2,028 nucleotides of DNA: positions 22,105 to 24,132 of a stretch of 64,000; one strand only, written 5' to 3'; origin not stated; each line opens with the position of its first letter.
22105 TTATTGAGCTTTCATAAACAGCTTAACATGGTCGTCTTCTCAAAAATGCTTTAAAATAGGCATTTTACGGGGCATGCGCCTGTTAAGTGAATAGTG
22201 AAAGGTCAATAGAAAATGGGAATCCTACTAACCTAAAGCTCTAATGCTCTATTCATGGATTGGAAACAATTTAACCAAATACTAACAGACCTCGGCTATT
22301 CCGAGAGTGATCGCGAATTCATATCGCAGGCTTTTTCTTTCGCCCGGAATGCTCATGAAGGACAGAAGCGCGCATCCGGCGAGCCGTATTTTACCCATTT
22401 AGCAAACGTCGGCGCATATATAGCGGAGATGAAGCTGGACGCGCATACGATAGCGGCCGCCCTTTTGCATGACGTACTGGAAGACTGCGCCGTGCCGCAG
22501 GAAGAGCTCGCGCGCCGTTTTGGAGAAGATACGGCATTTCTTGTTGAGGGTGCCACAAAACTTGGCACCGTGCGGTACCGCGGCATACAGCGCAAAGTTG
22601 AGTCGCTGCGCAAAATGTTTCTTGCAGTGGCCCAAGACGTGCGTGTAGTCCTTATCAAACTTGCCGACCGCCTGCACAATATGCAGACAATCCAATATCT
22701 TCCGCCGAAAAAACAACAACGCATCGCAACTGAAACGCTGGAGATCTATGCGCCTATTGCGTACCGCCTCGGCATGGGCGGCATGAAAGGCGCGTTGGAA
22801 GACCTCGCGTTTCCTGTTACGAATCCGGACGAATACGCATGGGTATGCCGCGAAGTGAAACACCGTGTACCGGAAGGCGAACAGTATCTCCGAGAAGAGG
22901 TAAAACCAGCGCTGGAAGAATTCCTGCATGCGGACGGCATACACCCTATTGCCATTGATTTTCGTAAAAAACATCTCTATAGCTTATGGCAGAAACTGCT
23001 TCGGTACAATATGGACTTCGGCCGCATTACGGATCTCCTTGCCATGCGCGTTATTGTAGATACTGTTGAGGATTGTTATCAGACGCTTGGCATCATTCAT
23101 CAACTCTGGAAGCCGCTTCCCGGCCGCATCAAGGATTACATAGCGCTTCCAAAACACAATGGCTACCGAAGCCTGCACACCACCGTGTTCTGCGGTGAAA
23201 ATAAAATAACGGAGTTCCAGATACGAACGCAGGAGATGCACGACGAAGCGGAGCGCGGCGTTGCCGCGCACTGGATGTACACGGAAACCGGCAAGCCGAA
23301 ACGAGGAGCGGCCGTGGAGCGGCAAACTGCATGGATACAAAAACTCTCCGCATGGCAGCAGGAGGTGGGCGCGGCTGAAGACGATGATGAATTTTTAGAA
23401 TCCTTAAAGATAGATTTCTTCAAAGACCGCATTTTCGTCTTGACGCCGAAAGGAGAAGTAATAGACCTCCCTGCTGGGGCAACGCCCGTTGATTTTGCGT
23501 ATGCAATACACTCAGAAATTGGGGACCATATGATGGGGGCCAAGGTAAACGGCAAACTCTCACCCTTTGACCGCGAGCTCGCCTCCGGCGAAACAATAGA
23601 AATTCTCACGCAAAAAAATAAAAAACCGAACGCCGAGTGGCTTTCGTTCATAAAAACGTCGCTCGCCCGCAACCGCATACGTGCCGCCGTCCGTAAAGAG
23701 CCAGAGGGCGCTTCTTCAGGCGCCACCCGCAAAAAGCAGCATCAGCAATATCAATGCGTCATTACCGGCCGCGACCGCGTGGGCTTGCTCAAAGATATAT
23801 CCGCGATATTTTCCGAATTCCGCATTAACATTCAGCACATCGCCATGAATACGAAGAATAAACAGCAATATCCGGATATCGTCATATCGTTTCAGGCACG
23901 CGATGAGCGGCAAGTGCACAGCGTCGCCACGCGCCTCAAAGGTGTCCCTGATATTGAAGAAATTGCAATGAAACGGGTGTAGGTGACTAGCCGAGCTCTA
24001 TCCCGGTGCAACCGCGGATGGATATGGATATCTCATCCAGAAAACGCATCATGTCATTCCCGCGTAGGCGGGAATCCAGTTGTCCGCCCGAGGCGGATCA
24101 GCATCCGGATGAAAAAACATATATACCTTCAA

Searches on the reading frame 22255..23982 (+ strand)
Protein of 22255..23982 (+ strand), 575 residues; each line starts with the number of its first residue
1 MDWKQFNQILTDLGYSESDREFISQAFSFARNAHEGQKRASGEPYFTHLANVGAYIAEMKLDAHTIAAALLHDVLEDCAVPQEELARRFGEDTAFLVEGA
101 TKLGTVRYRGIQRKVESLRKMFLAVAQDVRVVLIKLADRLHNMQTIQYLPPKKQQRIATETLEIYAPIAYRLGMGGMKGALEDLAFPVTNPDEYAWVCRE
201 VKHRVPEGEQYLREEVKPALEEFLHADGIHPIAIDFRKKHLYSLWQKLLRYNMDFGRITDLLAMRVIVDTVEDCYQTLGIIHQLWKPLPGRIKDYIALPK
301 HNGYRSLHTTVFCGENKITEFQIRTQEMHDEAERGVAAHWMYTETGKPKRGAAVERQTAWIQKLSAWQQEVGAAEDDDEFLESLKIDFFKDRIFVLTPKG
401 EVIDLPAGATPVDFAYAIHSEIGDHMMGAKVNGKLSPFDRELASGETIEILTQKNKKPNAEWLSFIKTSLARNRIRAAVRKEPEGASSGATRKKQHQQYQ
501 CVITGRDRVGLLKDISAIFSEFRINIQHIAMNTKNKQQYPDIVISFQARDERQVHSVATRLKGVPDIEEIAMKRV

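Call 18: search_protein_families(library=pfam, proteins=[window:22255-23982:+], max_evalue=0.00001)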
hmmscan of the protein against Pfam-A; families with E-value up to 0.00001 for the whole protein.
window:22255-23982:+ (575 aa): 7 families
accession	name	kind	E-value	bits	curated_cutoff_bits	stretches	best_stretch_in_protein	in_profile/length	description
PF13328.12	HD_4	-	5.6e-47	159.8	27.2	1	26-174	1-155/156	HD domain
PF04607.23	RelA_SpoT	-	4.2e-38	130.5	27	1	237-346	2-112/113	Region found in RelA / SpoT proteins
PF02824.27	TGS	-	3.7e-22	78.6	22.2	1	393-452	1-60/60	TGS domain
PF13291.12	ACT_4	-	7.1e-12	46.3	27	1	500-570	8-78/80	ACT domain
PF01966.28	HD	-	1.3e-09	38.8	22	1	45-143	1-116/116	HD domain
PF01842.31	ACT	-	2.5e-07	30.8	27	1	502-565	4-65/66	ACT domain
PF22629.2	ACT_AHAS_ss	-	4.1e-06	27.3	27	0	505-566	5-64/67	AHAS small subunit-like ACT domain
